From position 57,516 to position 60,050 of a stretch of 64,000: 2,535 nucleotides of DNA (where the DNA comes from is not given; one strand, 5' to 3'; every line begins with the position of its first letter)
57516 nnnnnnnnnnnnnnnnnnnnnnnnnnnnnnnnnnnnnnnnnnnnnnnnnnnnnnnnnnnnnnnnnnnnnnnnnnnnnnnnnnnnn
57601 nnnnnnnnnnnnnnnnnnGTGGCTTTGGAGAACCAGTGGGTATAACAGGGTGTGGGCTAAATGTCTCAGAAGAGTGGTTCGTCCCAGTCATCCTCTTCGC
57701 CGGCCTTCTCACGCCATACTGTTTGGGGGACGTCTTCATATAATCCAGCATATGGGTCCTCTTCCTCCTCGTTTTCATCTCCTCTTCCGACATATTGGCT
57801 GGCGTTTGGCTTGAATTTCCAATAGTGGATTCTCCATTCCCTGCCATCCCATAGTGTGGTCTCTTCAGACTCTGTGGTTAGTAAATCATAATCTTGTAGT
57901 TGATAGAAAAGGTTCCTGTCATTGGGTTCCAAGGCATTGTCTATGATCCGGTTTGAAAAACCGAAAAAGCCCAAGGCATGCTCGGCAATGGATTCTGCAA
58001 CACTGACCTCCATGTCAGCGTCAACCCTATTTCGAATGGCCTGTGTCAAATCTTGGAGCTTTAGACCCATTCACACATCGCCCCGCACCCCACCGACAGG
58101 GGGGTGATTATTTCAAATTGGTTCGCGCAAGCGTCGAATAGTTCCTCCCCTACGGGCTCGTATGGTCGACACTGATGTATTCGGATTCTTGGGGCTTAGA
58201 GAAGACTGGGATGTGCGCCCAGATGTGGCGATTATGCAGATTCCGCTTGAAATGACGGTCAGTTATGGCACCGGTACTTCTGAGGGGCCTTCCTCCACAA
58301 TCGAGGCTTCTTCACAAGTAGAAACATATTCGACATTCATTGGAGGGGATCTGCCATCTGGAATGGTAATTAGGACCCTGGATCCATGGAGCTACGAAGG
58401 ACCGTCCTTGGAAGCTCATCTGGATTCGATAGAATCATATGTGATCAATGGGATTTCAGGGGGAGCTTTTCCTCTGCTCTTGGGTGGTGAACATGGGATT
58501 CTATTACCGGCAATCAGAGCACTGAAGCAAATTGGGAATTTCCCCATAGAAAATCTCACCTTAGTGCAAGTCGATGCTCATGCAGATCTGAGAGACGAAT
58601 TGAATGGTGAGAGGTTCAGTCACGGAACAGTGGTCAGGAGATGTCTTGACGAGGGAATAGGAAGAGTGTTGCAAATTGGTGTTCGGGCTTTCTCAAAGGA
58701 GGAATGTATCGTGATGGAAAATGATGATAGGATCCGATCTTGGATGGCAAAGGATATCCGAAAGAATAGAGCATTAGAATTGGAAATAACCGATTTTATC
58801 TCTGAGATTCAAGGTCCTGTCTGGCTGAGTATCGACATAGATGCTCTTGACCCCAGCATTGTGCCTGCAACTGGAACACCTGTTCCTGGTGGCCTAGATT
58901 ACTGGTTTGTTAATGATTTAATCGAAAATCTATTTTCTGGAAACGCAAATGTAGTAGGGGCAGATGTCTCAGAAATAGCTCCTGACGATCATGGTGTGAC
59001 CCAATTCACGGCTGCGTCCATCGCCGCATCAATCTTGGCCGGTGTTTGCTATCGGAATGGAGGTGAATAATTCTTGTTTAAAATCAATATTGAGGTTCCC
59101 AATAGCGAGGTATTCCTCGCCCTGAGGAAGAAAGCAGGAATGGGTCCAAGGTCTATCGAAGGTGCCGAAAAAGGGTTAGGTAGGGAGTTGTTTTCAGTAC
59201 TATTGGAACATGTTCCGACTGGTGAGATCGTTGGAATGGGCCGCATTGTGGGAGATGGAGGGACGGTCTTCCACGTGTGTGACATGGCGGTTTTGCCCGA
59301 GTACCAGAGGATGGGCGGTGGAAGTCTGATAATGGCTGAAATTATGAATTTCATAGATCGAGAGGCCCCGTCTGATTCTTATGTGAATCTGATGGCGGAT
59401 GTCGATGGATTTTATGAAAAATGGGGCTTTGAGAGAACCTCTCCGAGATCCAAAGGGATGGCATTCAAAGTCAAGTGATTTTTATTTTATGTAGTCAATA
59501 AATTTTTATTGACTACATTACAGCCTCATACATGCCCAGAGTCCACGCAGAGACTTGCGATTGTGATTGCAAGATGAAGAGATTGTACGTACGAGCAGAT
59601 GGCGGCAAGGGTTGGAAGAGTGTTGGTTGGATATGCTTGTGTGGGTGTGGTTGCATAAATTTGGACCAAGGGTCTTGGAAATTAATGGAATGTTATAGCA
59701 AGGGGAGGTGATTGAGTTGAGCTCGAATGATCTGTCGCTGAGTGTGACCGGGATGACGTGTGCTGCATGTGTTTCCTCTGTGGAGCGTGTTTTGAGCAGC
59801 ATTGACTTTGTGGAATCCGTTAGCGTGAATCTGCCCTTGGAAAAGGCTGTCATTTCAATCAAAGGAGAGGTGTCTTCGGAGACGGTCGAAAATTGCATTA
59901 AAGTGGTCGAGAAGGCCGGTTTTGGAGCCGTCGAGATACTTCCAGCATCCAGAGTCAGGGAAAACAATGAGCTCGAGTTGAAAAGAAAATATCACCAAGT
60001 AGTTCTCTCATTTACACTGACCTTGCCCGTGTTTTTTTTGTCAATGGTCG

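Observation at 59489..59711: Hidden 59-codon Cys-rich ORF, apparently leaderless from a palindromic TATA/operator and GTGA-coupled to copA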

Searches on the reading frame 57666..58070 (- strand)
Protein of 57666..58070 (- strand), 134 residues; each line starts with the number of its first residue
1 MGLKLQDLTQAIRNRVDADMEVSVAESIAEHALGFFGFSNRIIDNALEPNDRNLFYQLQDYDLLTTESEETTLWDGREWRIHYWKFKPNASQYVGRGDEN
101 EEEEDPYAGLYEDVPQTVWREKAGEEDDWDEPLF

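Call 4: search_protein_families(library=pfam, proteins=[window:57666-58070:-], max_evalue=1)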
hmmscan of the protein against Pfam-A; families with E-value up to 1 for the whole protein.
window:57666-58070:- (134 aa): 3 families
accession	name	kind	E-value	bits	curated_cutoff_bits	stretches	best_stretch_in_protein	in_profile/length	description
PF19479.4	DUF6015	-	8.1e-46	156.3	27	1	1-121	1-124/140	Family of unknown function (DUF6015)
PF08858.15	IDEAL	-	0.039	14.1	22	1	43-58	18-33/37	IDEAL domain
PF23754.1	Beta-prop_IP5PC_F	-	0.27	10.5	27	1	65-111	12-58/392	IP5P C-F beta-propeller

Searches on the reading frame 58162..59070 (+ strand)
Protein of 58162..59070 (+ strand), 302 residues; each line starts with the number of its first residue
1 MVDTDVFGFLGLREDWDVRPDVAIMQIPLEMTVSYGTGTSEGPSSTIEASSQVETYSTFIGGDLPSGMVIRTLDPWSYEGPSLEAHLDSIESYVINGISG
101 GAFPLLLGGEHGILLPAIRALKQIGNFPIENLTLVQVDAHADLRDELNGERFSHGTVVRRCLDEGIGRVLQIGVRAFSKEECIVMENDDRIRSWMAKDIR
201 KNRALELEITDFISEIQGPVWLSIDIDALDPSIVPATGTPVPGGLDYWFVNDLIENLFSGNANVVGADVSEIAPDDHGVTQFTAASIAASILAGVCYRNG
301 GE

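Call 4: search_protein_families(library=pfam, proteins=[window:58162-59070:+], max_evalue=1)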
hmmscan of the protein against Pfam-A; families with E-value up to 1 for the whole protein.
window:58162-59070:+ (302 aa): 1 family
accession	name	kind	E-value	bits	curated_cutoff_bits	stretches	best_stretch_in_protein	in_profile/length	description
PF00491.26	Arginase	-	5.5e-56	190.5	22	1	21-292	2-278/280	Arginase family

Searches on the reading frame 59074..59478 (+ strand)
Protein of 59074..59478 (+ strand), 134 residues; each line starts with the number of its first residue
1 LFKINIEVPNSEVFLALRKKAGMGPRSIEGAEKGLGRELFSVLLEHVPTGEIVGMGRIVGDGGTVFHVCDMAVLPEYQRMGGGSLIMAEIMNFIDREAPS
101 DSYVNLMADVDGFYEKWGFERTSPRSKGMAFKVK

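Call 4: search_protein_families(library=pfam, proteins=[window:59074-59478:+], max_evalue=1)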
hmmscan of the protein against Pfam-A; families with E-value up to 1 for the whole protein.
window:59074-59478:+ (134 aa): 5 families
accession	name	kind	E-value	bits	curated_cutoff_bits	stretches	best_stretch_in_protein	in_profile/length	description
PF13508.13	Acetyltransf_7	-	3.5e-11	43.7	27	1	43-120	8-83/84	Acetyltransferase (GNAT) domain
PF13673.13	Acetyltransf_10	-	2e-10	41.2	23.6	1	49-125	39-113/128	Acetyltransferase (GNAT) domain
PF00583.31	Acetyltransf_1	-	7.4e-08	33.1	20.7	1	49-119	41-116/116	Acetyltransferase (GNAT) family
PF08445.16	FR47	-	0.072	13.5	22.1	1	70-121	26-79/86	FR47-like protein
PF13527.13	Acetyltransf_9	-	0.17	12.4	25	1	65-120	72-125/127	Acetyltransferase (GNAT) domain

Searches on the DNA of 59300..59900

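Call 3: search_rna_families(source=window, start=59300, end=59900, threshold=evalue, max_evalue=10)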
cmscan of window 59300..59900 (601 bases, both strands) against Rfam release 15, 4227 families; matches with E-value up to 10: 4.
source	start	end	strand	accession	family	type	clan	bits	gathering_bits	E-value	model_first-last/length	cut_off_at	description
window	59489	59518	-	RF04085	mir-1271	Gene; miRNA;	-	17.9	80.5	0.42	24-53/77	no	mir-1271 microRNA precursor family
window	59491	59516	-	RF03640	mir-3747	Gene; miRNA;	-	15.6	63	4.2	22-48/67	no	mir-3747 microRNA precursor family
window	59484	59523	-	RF04210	MIR8643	Gene; miRNA;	-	15.5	135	3.5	1-150/150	no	MIR8643 microRNA precursor family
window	59428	59564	+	RF04192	carA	Cis-reg;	-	13.9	100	4.2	16-193/202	no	carA ncRNA motif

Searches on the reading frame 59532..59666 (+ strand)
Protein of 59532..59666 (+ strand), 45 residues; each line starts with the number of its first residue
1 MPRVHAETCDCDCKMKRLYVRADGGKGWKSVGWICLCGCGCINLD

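Call 16: find_related_loci(query=A2, collection=genome_contigs, flank=6000)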
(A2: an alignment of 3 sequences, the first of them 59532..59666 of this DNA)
Query A2 (45 aa) in genome_contigs; peptide patterns used: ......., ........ (x = any residue, [..] = any of these).
78 stretches matched a pattern; 6 encode a relative of the query (tblastn E <= 1e-3); 6 distinct loci.
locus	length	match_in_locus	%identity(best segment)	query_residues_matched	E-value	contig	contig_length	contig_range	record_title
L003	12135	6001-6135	96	1-45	1e-26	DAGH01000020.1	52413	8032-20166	MAG TPA_asm: Euryarchaeota archaeon UBA182 UBA182_contig_3608, whole genome shotgun sequence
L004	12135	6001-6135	93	1-45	3e-26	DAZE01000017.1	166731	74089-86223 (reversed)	MAG TPA_asm: Euryarchaeota archaeon UBA558 UBA558_contig_6512, whole genome shotgun sequence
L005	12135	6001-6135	89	1-45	2e-25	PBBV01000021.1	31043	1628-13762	MAG: Methanobacteriota archaeon isolate SP42 48464, whole genome shotgun sequence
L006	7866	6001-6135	87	1-45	1e-24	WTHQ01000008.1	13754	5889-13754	MAG: Methanobacteriota archaeon isolate PL34864bin_10 NODE_1798_length_13754_cov_23.356303, whole genome shotgun sequenc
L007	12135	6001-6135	76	1-45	2e-21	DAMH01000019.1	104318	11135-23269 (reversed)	MAG TPA_asm: Euryarchaeota archaeon UBA552 UBA552_contig_1934, whole genome shotgun sequence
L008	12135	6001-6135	69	1-45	3e-20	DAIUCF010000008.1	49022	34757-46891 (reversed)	MAG TPA_asm: Candidatus Poseidoniaceae archaeon isolate CTOTU8138 NODE_292_length_49022_cov_12.184553, whole genome shot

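Call 20: search_protein_representatives(alignment_id=A2)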
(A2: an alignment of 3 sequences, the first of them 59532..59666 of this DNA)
Query: 3 sequences, 45 profile positions. Proteins with E-value up to 0.001 (for the whole library): 29; up to 1e-10: 7; up to 1e-30: 1. The best 29 are listed.
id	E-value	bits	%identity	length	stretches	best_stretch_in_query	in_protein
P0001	7.5e-31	122.1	-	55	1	1-45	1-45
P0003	1.4e-19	86.1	-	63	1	1-45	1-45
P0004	1.1e-17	79.9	-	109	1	1-45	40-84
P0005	2.5e-17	78.8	-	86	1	1-45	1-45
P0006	1.6e-15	73.1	-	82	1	1-45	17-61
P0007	2.7e-12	62.7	-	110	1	1-42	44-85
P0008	6.6e-11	58.3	-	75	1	1-42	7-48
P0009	6.8e-10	55.0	-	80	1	1-36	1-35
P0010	1.4e-08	50.8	-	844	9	4-33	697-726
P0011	5.1e-08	49.0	-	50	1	1-31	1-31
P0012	5.2e-08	49.0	-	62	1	1-36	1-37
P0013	3.2e-07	46.5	-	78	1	1-27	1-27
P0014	7.5e-06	42.1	-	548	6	4-21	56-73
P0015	7.5e-06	42.1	-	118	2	6-36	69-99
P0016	1.2e-05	41.4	-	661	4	11-29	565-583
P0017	1.8e-05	40.9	-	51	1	1-38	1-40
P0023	1.2e-04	38.3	-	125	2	16-38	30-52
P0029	6.0e-04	36.0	-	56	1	1-39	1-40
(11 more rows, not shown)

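Call 22: search_protein_families(library=pfam, proteins=[P0003, P0004, P0005, P0006, P0007, P0012, P0015, P0017, P0023, P0029], max_evalue=5)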
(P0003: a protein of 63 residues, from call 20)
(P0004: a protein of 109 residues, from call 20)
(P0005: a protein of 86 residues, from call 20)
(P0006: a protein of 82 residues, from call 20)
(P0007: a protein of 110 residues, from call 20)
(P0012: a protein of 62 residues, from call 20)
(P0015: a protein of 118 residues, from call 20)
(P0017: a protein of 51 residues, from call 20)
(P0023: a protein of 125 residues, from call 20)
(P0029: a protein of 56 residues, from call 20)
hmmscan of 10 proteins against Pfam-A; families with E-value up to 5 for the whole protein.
P0003 (63 aa): 0 families

P0004 (109 aa): 1 family
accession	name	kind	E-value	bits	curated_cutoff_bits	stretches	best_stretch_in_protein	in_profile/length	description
PF04775.20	Bile_Hydr_Trans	-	0.18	12.1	27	1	4-60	68-125/126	Acyl-CoA thioester hydrolase/BAAT N-terminal region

P0005 (86 aa): 0 families

P0006 (82 aa): 0 families

P0007 (110 aa): 0 families

P0012 (62 aa): 0 families

P0015 (118 aa): 0 families

P0017 (51 aa): 0 families

P0023 (125 aa): 0 families

P0029 (56 aa): 0 families

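Call 23: find_encoding_contigs(protein=P0005, flank=5000, max_places=3)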
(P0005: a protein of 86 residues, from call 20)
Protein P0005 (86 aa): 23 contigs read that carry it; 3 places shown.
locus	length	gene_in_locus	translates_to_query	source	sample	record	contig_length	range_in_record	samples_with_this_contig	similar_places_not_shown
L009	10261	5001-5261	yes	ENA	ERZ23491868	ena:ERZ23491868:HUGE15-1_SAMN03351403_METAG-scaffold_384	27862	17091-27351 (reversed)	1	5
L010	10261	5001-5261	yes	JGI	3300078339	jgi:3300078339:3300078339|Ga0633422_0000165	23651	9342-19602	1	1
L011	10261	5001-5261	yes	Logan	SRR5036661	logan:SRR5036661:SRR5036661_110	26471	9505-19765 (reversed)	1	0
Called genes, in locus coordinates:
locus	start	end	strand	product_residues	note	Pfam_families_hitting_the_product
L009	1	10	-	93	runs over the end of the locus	PF00298:Ribosomal_L11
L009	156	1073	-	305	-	PF03439:Spt5-NGN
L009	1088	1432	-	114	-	-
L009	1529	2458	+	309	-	PF00226:DnaJ, PF01556:DnaJ_C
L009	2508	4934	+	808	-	PF00773:RNB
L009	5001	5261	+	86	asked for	-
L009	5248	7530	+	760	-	PF00403:HMA, PF00122:E1-E2_ATPase, PF00702:Hydrolase, PF08282:Hydrolase_3 (faint)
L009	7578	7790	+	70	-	PF00403:HMA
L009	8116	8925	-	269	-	-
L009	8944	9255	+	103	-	-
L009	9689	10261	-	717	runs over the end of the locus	PF00141:peroxidase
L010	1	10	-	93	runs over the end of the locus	PF00298:Ribosomal_L11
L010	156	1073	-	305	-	PF03439:Spt5-NGN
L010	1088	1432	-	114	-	-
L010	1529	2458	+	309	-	PF00226:DnaJ, PF01556:DnaJ_C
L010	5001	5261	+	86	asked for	-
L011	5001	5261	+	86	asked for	-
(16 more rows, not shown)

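Call 24: find_encoding_contigs(protein=P0017, flank=5000, max_places=3)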
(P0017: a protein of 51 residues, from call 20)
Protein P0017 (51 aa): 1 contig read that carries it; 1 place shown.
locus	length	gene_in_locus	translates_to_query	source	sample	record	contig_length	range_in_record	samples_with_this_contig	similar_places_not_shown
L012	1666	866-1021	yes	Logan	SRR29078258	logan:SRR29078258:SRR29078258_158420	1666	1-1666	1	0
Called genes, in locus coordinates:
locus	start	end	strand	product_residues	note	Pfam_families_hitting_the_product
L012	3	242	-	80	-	?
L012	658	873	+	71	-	-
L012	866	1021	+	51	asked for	-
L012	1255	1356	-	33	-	-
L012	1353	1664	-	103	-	?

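Call 26: find_encoding_contigs(protein=P0006, flank=5000, max_places=2)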
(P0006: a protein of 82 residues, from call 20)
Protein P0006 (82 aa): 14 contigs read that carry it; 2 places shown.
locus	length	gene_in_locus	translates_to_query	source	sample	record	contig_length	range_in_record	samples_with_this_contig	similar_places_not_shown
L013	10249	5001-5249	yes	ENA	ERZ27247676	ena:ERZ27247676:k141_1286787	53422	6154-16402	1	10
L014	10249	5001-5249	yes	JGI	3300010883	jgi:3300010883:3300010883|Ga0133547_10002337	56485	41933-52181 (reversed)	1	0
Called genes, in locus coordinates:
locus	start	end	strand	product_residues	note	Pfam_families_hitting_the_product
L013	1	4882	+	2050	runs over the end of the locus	PF20773:InhA-like_MAM (faint)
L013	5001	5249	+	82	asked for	-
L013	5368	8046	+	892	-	PF00403:HMA (faint), PF00122:E1-E2_ATPase, PF00702:Hydrolase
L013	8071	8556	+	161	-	PF12840:HTH_20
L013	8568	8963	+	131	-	PF18551:TackOD1 (weak)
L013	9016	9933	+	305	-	PF01066:CDP-OH_P_transf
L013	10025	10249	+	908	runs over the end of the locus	-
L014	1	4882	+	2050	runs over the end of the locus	PF20773:InhA-like_MAM (faint)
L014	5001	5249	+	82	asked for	-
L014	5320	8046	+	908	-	PF00403:HMA (faint), PF00122:E1-E2_ATPase, PF00702:Hydrolase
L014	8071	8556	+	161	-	PF12840:HTH_20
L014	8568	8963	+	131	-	PF18551:TackOD1 (weak)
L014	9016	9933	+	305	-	PF01066:CDP-OH_P_transf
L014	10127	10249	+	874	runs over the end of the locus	-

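Call 27: find_encoding_contigs(protein=P0007, flank=5000, max_places=2)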
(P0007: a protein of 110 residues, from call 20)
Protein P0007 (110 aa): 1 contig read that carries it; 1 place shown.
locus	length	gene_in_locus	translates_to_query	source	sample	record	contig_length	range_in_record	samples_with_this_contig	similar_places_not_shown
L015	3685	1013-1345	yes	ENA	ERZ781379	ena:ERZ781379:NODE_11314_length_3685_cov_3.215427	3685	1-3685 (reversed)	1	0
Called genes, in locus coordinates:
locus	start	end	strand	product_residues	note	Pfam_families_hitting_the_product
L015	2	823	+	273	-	?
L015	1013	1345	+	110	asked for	-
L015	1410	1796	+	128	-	-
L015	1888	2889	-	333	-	PF03951:Gln-synt_N, PF00120:Gln-synt_C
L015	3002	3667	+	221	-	PF05724:TPMT, PF13489:Methyltransf_23 (weak), PF08241:Methyltransf_11, PF08242:Methyltransf_12, PF13649:Methyltransf_25, PF13847:Methyltransf_31 (weak)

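Call 28: find_encoding_contigs(protein=P0004, flank=5000, max_places=2)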
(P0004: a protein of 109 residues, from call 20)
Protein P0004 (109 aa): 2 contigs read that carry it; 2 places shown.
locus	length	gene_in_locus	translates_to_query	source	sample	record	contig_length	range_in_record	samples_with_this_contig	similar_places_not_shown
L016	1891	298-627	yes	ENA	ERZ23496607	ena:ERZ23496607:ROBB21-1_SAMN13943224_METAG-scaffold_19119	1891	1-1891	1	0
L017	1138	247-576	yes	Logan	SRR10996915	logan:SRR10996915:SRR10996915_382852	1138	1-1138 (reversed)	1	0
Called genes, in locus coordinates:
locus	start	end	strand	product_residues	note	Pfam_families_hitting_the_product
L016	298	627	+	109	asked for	-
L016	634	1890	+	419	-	?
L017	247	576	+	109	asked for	-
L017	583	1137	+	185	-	?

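Call 44: search_protein_families(library=pfam, proteins=[L015:1410-1796:+, L013:8071-8556:+, L013:8568-8963:+, L013:5368-8046:+], max_evalue=0.1)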
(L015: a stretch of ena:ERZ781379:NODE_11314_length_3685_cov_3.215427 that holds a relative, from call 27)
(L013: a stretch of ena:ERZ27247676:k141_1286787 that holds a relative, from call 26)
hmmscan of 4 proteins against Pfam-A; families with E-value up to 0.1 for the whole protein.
L015:1410-1796:+ (128 aa): 0 families

L013:8071-8556:+ (161 aa): 11 families
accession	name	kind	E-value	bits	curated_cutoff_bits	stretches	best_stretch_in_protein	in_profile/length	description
PF12840.13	HTH_20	-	1.3e-10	41.6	27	1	18-66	1-49/51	Helix-turn-helix domain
PF01978.25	TrmB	-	7.5e-05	22.9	25.6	1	26-69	13-56/68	Sugar-specific transcriptional regulator TrmB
PF01022.26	HTH_5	-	0.00043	20.5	22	1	20-66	1-46/47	Bacterial regulatory protein, arsR family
PF13601.12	HTH_34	-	0.00086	19.9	27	1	25-80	4-62/80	Winged helix DNA-binding domain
PF12802.13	MarR_2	-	0.011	16.3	27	1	29-75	13-60/61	MarR family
PF03551.20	PadR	-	0.017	15.5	27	1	51-81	33-67/75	Transcriptional regulator PadR-like family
PF13551.12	HTH_29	-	0.021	15.4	28.1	1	30-84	5-63/64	Winged helix-turn helix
PF13412.12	HTH_24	-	0.04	13.9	21.9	1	21-66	3-48/48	Winged helix-turn-helix DNA-binding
PF03428.19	RP-C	-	0.064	13.5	24.4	0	37-66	73-102/175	Replication protein C N-terminal domain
PF09339.16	HTH_IclR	-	0.076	13.2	22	0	29-67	11-50/52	IclR helix-turn-helix domain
PF25213.1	HVO_A0261_N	-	0.089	13.1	35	0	19-70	9-59/86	HVO_A0261 N-terminal domain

L013:8568-8963:+ (131 aa): 19 families
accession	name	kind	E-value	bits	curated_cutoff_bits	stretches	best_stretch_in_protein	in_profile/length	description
PF18551.6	TackOD1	-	1.3e-05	25.3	32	1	18-107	90-173/188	Thaumarchaeal output domain 1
PF07191.17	Zn_ribbon_6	-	3.2e-05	24.3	25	2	18-69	2-41/67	Double zinc ribbon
PF13717.11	Zn_ribbon_4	-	3.7e-05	24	30.3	1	98-127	3-35/36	zinc-ribbon domain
PF09723.15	Zn_ribbon_8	-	0.00013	22.4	34.4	1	79-106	7-36/41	Zinc ribbon domain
PF24441.1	DUF7560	-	0.00016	21.8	27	0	117-130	5-18/44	Family of unknown function (DUF7560)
PF15777.11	Anti-TRAP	-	0.00066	20.1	32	1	95-124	8-37/59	Tryptophan RNA-binding attenuator protein inhibitory protein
PF08271.17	Zn_Ribbon_TF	-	0.0016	18.4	29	1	19-43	3-30/43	TFIIB zinc-binding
PF24042.1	DUF7351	-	0.0037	17.5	31.2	0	59-87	3-31/177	Domain of unknown function (DUF7351)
PF23454.1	Zn_ribbon_Brz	-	0.0057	17.7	27.9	0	114-129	2-17/58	Transcriptional regulator Brz zinc beta ribbon domain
PF23548.1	Zn_ribbon_FGT1_2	-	0.0075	16.3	27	0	77-107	2-30/35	FORGETTER1 second zinc ribbon domain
PF21276.3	ZNF512_C2HC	-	0.01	15.9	27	0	57-70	13-26/38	Zinc finger protein 512, C2HC zinc finger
PF11331.13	Zn_ribbon_12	-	0.014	15.6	27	0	59-89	8-43/45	EDR4 zinc-ribbon domain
PF01155.25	HypA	-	0.016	15.7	28.9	0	6-40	60-94/112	Hydrogenase/urease nickel incorporation, metallochaperone, hypA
PF06044.18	DpnI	-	0.019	15.1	26.7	1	51-89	25-65/183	Dam-replacing family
PF22747.2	Zn_ribbon_DUF2089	-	0.02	15.4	27.6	0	100-124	1-19/32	DUF2089 zinc ribbon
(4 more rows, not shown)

L013:5368-8046:+ (892 aa): 7 families
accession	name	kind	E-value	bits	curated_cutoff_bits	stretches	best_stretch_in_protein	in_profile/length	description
PF00122.25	E1-E2_ATPase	-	6.6e-35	120.7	28.1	1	378-539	11-180/181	E1-E2 ATPase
PF00702.32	Hydrolase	-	2.8e-24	87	26.4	1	556-767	1-191/191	haloacid dehalogenase-like hydrolase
PF00403.32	HMA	-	9.7e-06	26.3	24.8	1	91-132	5-46/62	Heavy-metal-associated domain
PF12710.13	HAD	-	0.0031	18.4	27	1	682-763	82-188/189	haloacid dehalogenase-like hydrolase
PF08282.18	Hydrolase_3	-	0.0081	16.4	20.9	1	749-791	205-247/255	haloacid dehalogenase-like hydrolase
PF09535.15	Gmx_para_CXXCG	-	0.054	13.3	25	0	80-119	18-55/236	Protein of unknown function (Gmx_para_CXXCG)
PF13403.11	Hint_2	-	0.058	14.2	28.4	0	381-434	12-64/147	Hint domain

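Call 68: find_homologous_proteins(query=A6, max_evalue=0.01)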
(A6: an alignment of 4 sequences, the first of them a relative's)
Query A6 (4 sequences) (51 aa, profile of the alignment): 4 proteins with E <= 0.01 among 6 candidates.
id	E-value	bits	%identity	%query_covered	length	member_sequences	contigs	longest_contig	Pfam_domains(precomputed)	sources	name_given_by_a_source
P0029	6.6e-26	108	43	78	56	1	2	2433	-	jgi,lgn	jgi:hypothetical protein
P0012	1.4e-22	97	53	73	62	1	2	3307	-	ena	-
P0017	1.6e-20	90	100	100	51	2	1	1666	-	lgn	-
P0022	1.7e-17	81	56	63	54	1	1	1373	-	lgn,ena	-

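Call 69: find_encoding_contigs(protein=P0012, flank=4000, max_places=2)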
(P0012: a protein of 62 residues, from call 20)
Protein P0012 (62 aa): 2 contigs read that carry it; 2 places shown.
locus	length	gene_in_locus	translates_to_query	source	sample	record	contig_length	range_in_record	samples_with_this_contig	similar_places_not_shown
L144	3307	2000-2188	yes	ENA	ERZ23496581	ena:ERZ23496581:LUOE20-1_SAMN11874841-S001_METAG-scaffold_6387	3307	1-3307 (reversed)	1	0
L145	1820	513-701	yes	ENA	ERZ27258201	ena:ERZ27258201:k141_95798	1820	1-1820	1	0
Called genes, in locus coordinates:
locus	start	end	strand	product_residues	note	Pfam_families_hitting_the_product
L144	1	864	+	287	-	?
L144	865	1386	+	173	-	PF18974:DUF5710 (weak)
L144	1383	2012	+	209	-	PF05869:Dam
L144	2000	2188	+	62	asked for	-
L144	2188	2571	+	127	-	-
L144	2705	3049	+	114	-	-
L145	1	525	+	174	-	?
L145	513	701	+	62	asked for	-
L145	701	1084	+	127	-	-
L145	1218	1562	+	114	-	-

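Call 70: find_encoding_contigs(protein=P0029, flank=4000, max_places=2)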
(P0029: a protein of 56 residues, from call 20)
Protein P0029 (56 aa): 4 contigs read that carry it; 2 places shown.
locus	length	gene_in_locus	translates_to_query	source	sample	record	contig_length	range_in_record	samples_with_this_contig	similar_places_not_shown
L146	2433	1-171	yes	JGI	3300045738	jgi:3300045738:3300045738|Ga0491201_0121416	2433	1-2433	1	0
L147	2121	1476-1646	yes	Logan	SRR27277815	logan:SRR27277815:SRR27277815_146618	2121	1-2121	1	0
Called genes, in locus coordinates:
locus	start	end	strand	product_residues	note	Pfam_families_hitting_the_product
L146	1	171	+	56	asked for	?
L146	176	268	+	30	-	-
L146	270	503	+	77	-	-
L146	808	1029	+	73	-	-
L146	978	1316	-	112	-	-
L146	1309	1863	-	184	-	-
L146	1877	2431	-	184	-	?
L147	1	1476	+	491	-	?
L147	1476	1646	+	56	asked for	-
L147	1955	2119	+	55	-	?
